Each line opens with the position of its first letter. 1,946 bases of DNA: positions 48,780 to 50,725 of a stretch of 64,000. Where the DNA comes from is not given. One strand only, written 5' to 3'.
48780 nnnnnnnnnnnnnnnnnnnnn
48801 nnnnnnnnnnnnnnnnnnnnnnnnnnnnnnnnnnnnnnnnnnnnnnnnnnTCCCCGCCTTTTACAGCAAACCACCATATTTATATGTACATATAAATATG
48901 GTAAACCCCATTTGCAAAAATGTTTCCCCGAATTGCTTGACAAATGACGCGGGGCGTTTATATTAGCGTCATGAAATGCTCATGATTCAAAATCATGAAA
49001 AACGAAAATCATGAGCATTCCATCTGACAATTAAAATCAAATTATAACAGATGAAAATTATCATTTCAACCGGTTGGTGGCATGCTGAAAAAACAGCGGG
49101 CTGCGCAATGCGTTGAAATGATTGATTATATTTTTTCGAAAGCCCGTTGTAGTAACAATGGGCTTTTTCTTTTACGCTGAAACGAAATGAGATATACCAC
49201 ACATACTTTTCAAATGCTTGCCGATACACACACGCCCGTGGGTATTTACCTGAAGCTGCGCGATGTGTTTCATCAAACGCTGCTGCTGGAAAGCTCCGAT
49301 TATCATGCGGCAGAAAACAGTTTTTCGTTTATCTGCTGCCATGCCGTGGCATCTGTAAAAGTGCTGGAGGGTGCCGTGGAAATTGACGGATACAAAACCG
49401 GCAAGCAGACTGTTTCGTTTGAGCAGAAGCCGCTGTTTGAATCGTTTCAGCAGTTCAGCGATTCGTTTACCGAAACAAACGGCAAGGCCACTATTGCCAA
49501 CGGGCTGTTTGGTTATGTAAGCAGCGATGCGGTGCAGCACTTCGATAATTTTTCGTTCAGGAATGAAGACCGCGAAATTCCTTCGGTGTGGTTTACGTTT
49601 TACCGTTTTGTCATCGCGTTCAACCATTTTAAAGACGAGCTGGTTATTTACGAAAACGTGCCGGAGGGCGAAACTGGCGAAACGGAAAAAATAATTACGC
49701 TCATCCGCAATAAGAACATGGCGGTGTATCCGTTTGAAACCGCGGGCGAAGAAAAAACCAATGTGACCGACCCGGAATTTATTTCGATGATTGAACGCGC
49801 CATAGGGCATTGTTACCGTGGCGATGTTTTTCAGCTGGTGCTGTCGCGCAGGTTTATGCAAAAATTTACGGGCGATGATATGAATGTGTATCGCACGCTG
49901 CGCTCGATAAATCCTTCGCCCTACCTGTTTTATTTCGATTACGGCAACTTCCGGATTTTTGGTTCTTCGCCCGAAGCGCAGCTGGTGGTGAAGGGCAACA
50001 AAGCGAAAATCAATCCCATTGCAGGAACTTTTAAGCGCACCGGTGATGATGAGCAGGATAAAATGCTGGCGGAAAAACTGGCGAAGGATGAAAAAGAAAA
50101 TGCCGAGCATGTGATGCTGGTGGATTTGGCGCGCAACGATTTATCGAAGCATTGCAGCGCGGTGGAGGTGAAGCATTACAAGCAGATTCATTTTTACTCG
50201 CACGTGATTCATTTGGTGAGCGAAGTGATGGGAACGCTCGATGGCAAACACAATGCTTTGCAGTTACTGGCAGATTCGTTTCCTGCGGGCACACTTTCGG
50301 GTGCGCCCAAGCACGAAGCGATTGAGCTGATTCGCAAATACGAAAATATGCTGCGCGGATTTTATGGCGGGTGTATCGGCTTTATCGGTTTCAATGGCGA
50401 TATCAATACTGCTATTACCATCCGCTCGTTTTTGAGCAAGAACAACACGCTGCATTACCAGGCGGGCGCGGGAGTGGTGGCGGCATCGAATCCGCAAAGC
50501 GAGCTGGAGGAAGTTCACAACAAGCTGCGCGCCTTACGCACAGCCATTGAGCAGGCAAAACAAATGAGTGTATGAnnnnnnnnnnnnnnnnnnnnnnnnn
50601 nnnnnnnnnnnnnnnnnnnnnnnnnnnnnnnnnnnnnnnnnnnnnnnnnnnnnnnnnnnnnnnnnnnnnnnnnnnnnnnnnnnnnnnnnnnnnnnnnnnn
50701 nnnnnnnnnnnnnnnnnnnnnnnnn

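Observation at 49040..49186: trp operon leader peptide with tandem Trp codons, terminator and a 9-bp antiterminator pairing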

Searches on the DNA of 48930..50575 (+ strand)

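Call 6: search_rna_families(source=window, start=48930, end=49200, threshold=evalue, max_evalue=10, show_alignments=3)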
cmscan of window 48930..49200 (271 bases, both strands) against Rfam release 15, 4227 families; matches with E-value up to 10: 19.
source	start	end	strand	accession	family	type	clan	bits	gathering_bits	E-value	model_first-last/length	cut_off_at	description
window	48972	49019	+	RF02427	SpF10_sRNA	Gene; sRNA;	-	23.1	60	0.027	1-57/57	no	Streptococcus sRNA SpF10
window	48957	49039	+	RF03860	MIR1520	Gene; miRNA;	CL00145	21.6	53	0.77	1-122/122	no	MIR1520 microRNA precursor family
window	49069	49171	+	RF00513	Trp_leader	Cis-reg; leader;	-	20.5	41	0.06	1-100/100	no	Tryptophan operon leader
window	48983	49142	-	RF03532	SQ2397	Cis-reg;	-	20.4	100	0.14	1-243/243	no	Cis-regulator of HTH transcription factor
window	48970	49024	-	RF04099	MIR837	Gene; miRNA;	-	19.4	117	0.17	1-122/122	no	MIR837 microRNA precursor family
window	48957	49047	-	RF03860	MIR1520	Gene; miRNA;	CL00145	19.4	53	2.2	1-122/122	no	MIR1520 microRNA precursor family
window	48969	49040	-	RF01163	snoR64a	Gene; snRNA; snoRNA; CD-box;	-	19.2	45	0.58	1-77/77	no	Small nucleolar RNA snoR64a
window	48983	49175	+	RF02079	STnc180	Gene; sRNA;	-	18.8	50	0.12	1-208/208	no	Enterobacterial sRNA STnc180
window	48961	49035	+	RF00335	snoZ13_snr52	Gene; snRNA; snoRNA; CD-box;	-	18.3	47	0.79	1-101/101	no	Small nucleolar RNA Z13/snr52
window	48970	49026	-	RF03743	MIR7696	Gene; miRNA;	-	17.5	83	0.88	1-88/88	no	MIR7696 microRNA precursor family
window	49113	49186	+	RF00049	SNORD36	Gene; snRNA; snoRNA; CD-box;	CL00051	15.7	30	7.2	1-77/77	no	Small nucleolar RNA SNORD36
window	49137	49175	+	RF00489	ctRNA_p42d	Gene; antisense;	-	15.4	50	1.2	1-46/46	no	ctRNA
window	49055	49172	+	RF00506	Thr_leader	Cis-reg; leader;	-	15.4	55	1.6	1-118/118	no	Threonine operon leader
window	48993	49014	+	RF01810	pntA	Gene; sRNA;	-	15.3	54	8.3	3-24/62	no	pntA sRNA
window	48968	49028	+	RF03743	MIR7696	Gene; miRNA;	-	14.5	83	5.5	1-88/88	no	MIR7696 microRNA precursor family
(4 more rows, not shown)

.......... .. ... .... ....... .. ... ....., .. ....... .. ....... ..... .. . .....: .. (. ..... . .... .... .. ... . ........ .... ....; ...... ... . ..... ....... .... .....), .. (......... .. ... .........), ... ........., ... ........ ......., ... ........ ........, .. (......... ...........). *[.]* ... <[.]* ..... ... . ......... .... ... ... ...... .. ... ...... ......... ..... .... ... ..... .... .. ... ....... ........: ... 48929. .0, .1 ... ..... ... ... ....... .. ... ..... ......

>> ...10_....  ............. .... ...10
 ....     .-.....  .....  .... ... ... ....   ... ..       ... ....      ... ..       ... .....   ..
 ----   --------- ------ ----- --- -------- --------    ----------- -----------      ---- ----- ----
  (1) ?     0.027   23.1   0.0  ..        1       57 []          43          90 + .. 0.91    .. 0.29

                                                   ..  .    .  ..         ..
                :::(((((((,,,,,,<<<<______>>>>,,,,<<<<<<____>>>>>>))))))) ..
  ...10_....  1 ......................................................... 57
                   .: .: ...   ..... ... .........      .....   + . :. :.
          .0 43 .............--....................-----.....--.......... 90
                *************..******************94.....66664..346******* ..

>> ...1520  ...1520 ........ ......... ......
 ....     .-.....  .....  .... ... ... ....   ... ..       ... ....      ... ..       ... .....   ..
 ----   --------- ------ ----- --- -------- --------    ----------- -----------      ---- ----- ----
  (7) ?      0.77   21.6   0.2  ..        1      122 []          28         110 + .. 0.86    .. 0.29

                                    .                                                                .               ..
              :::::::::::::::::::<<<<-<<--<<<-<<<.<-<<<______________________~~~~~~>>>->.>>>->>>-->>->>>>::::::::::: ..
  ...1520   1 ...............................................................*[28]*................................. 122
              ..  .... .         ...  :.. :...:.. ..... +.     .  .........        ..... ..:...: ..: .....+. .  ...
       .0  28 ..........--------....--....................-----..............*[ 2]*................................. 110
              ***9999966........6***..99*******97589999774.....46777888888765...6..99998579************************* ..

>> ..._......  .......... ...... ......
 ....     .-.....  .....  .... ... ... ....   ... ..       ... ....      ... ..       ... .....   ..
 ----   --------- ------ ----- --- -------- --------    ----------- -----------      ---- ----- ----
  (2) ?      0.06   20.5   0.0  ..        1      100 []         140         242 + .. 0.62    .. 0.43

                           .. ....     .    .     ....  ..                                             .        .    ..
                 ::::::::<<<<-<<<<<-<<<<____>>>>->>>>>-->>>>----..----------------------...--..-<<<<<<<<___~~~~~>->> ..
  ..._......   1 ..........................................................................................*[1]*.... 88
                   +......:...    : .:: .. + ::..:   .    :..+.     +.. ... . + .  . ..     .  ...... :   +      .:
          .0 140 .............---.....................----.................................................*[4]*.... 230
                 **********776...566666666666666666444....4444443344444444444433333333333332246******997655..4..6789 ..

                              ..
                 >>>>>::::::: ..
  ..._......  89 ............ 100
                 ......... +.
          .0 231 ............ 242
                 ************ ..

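Call 11: search_rna_families(sources=[L001, L003, L005, L006, L007, L008, L009, L010, L013, L017, L018, L030, L046, L051, L064, L070, L072, L074, L080, L043], threshold=gathering)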
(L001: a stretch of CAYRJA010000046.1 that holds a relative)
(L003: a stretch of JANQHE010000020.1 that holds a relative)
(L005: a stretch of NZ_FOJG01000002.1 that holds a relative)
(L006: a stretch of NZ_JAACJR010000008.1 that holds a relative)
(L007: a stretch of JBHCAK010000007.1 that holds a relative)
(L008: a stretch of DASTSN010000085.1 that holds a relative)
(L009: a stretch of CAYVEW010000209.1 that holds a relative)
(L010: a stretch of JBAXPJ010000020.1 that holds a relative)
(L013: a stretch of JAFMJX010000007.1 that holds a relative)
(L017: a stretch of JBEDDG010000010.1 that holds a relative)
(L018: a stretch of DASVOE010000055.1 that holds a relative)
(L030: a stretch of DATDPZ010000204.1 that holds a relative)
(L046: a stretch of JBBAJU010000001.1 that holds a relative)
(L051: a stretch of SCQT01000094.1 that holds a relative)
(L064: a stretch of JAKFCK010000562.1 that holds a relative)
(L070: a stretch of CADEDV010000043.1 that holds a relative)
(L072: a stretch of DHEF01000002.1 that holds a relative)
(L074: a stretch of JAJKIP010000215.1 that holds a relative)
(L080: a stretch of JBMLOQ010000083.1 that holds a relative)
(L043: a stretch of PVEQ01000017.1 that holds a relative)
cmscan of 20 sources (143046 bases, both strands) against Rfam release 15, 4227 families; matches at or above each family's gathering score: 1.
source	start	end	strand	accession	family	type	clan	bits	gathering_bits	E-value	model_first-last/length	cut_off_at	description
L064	146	252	+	RF04183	Bacteroidales_small_SRP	Gene;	CL00003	91.3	55.2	3.6e-17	1-107/107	no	Bacteroidales small SRP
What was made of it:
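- Tried and rejected: Gathering-threshold scans of 20 relatives found no leader family either (call 11).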

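Call 17: search_rna_families(source=L007, start=2780, end=3010, threshold=evalue, max_evalue=10, show_alignments=2)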
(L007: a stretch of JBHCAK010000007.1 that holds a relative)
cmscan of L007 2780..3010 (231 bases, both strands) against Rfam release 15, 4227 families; matches with E-value up to 10: 59.
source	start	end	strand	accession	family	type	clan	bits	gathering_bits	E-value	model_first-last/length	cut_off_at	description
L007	2838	2946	+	RF01772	rnk_pseudo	Cis-reg; leader;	-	30.5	55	0.0013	1-108/108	no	Pseudomonas rnk leader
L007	2794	2931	+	RF01692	Bacteroid-trp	Cis-reg; leader;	-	30.4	49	0.081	1-131/131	no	Bacteroidete tryptophan peptide leader RNA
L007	2829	2940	+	RF02384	FasX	Gene; sRNA;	-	29.6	100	0.0019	1-205/205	no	FasX small RNA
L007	2867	2952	+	RF00121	MicC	Gene; sRNA;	-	27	90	0.031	1-123/123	no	MicC RNA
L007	2878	2948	+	RF04312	trpB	Cis-reg;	-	26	59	0.084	1-107/107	no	trpB ncRNA motif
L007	2832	2944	+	RF00021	Spot_42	Gene; sRNA;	-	25.5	80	0.004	1-115/115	no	Spot 42 RNA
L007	2849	2944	+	RF01456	VrrA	Gene; antisense;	-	24.2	50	0.03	1-140/140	no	Vibrio regulatory RNA of OmpA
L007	2862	2945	+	RF03534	sRNA71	Gene; sRNA;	-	23.5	50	0.16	1-104/104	no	Staphylococcus sRNA71 small RNA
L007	2812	2944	+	RF00022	GcvB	Gene;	-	23.4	42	0.0019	1-204/204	no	GcvB RNA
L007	2880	2945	+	RF01859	Phe_leader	Cis-reg; leader;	-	22.5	55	0.098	1-125/125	no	Phenylalanine leader peptide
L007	2820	2951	+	RF00557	L10_leader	Cis-reg; leader;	-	21.7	44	0.11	1-138/138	no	Ribosomal protein L10 leader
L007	2786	2950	+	RF02860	Arrc14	Gene; sRNA;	-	21.4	99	0.35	1-167/167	no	Actinobacillus sRNA 14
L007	2838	2943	+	RF00513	Trp_leader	Cis-reg; leader;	-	21.3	41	0.032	1-100/100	no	Tryptophan operon leader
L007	2806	2944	+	RF00444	PrrF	Gene; sRNA;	-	20.7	90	0.17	1-150/150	no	PrrF RNA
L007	2856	2945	+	RF00515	PyrR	Cis-reg;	-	20.6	54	0.83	1-115/115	no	PyrR binding site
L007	2871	2942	+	RF01820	RsaE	Gene; sRNA;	-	20.1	79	0.27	1-112/112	no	RNA Staph. aureus E (RoxS)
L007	2905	2982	-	RF02064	STnc370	Gene; sRNA;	-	20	54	2.5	1-71/71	no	Enterobacterial sRNA STnc370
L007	2870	2951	+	RF01774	rpsL_ricks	Cis-reg; leader;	-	19.9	60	4.8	1-131/131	no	Rickettsia rpsL leader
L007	2849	2945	+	RF00514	His_leader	Cis-reg; leader;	-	19.8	49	0.31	1-126/126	no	Histidine operon leader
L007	2913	2987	-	RF02236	asX2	Gene; sRNA;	-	19.4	70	0.098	1-87/87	no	Xanthomonas sRNA asX2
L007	2912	2949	-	RF02503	Atu_C9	Gene; sRNA;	-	19.2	40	0.0025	153-192/192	no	Rhizobiales sRNA Atu_C9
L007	2902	3003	-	RF00121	MicC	Gene; sRNA;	-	19.1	90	1.2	1-123/123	no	MicC RNA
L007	2886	2944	+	RF02871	ncS54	Gene; sRNA;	-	19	43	0.04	1-79/79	no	Burkholderia sRNA 54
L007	2891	2943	+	RF02270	nse_sRNA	Gene;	-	18.8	75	0.53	1-73/73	no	Neisseria sigma-E sRNA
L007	2894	2944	+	RF02399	NsiR1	Gene; sRNA;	-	18.1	39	0.21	1-60/60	no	Nitrogen stress-induced RNA 1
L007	2895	2952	+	RF02362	Yfr10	Gene; sRNA;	-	18.1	43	2.1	1-78/78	no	Cyanobacterial functional RNA 10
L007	2883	2951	+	RF00519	suhB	Gene; sRNA;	CL00108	17.8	41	0.16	1-77/77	no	Makes More Granules Regulator RNA (mmgR)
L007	2874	2945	+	RF02837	anti-hemB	Gene; sRNA;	-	17.4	49.5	0.068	1-81/81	no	Burkholderia RNA 7 (anti-hemB)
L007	2780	2945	+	RF04182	GibS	Gene; sRNA;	-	17.4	115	2.8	26-142/142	5'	GibS sRNA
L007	2893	2953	-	RF02621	BSnc120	Gene; sRNA;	-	17.2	114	0.25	1-88/88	no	Brucella sRNA 120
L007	2812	2943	+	RF01470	rli38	Gene; sRNA;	-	17.2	49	4.2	1-150/150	no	Listeria sRNA rli38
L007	2902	2946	+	RF03557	MIR6019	Gene; miRNA;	-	17.1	100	0.63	1-111/111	no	MIR6019 microRNA precursor family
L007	2883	2944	+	RF02846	Ref84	Gene; antisense;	-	17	52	7.7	1-87/87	no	Enterococcus sRNA 84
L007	2912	2939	-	RF01772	rnk_pseudo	Cis-reg; leader;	-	16.9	55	1.2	73-100/108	no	Pseudomonas rnk leader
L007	2796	2948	+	RF02065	STnc340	Gene; sRNA;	-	16.9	80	4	1-130/130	no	Enterobacterial sRNA STnc340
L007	2780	2947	+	RF02079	STnc180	Gene; sRNA;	-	16.1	50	0.45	39-208/208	5'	Enterobacterial sRNA STnc180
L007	2883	2944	+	RF02278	Betaproteobacteria_toxic_sRNA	Gene; sRNA;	-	16.1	50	0.54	1-64/64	no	Betaproteobacteria toxic small RNA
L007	2812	2948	+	RF02612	BSR1350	Gene; sRNA;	-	16.1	216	1.2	1-176/176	no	Brucella sRNA 1350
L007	2780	2941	+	RF02376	antisense_SR1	Gene; sRNA;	-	15.9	45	0.42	39-210/210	5'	SR1 sRNA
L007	2911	2940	+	RF02701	PsrR1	Gene; sRNA;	-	15.8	42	1.2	50-79/79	no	Photosynthesis regulatory RNA1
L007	2895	2944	+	RF00042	CopA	Gene; antisense;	-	15.4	60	2.7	1-92/92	no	CopA-like RNA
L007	2881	2943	+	RF00262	sar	Gene; antisense;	-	15.2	43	1.6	1-68/68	no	sar RNA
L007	2890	2916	-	RF03789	MIR5269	Gene; miRNA;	-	15.2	60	4.2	27-53/80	no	MIR5269 microRNA precursor family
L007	2880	2984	+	RF01770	rimP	Cis-reg; leader;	-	14.9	47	4.8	1-102/102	no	Gammaprotebacteria rimP leader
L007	2906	3010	-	RF00514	His_leader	Cis-reg; leader;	-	14.7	49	3.4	17-126/126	5'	Histidine operon leader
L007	2908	2990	-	RF01859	Phe_leader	Cis-reg; leader;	-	14.5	55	5.8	1-125/125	no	Phenylalanine leader peptide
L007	2886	2942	+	RF02702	AgvB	Gene; sRNA;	-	14.4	56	2.2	1-62/62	no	Anti GcvB sRNA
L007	2911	2940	-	RF03664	MIR6288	Gene; miRNA;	-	14.2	74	4.3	1-92/92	no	MIR6288 microRNA precursor family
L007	2908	3010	-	RF02450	ncr1175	Gene; sRNA;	-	14.1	60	3.4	24-110/110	5'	Bacillus sRNA ncr1175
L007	2896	2943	-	RF02628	Hrs1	Gene; sRNA;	-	13.9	56.4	2.6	1-74/74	no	Hfq-regulated sRNA 1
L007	2913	2938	+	RF02097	mir-1662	Gene; miRNA;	-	13.6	85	5.8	1-66/66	no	mir-1662 microRNA precursor family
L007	2908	2974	-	RF00262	sar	Gene; antisense;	-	13.5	43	4.7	1-68/68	no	sar RNA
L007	2875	2942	+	RF00057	RyhB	Gene; sRNA;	-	13.4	55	5.3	1-67/67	no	RyhB RNA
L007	2912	2937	-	RF03198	mir-7385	Gene; miRNA;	-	13.3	69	3.6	1-62/62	no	mir-7385 microRNA precursor family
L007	2888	2957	+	RF00750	mir-458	Gene; miRNA;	-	13.3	59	5.7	1-78/78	no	mir-458 microRNA precursor family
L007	2900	2941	+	RF02438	SpF51_sRNA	Gene; sRNA;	-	12.7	50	9.7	1-45/45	no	Streptococcus sRNA SpF51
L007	2915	2940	+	RF00019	Y_RNA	Gene;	-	12.5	38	6.8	1-96/96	no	Y RNA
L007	2952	2981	+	RF01905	HOTAIR_2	Gene; lncRNA;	-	9.5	60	6.4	40-69/69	no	HOTAIR conserved region 2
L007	2912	2943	-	RF02901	AaHKsRNA41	Gene; sRNA;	-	9.2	97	8.6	153-183/187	no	Aggregatibacter sRNA 41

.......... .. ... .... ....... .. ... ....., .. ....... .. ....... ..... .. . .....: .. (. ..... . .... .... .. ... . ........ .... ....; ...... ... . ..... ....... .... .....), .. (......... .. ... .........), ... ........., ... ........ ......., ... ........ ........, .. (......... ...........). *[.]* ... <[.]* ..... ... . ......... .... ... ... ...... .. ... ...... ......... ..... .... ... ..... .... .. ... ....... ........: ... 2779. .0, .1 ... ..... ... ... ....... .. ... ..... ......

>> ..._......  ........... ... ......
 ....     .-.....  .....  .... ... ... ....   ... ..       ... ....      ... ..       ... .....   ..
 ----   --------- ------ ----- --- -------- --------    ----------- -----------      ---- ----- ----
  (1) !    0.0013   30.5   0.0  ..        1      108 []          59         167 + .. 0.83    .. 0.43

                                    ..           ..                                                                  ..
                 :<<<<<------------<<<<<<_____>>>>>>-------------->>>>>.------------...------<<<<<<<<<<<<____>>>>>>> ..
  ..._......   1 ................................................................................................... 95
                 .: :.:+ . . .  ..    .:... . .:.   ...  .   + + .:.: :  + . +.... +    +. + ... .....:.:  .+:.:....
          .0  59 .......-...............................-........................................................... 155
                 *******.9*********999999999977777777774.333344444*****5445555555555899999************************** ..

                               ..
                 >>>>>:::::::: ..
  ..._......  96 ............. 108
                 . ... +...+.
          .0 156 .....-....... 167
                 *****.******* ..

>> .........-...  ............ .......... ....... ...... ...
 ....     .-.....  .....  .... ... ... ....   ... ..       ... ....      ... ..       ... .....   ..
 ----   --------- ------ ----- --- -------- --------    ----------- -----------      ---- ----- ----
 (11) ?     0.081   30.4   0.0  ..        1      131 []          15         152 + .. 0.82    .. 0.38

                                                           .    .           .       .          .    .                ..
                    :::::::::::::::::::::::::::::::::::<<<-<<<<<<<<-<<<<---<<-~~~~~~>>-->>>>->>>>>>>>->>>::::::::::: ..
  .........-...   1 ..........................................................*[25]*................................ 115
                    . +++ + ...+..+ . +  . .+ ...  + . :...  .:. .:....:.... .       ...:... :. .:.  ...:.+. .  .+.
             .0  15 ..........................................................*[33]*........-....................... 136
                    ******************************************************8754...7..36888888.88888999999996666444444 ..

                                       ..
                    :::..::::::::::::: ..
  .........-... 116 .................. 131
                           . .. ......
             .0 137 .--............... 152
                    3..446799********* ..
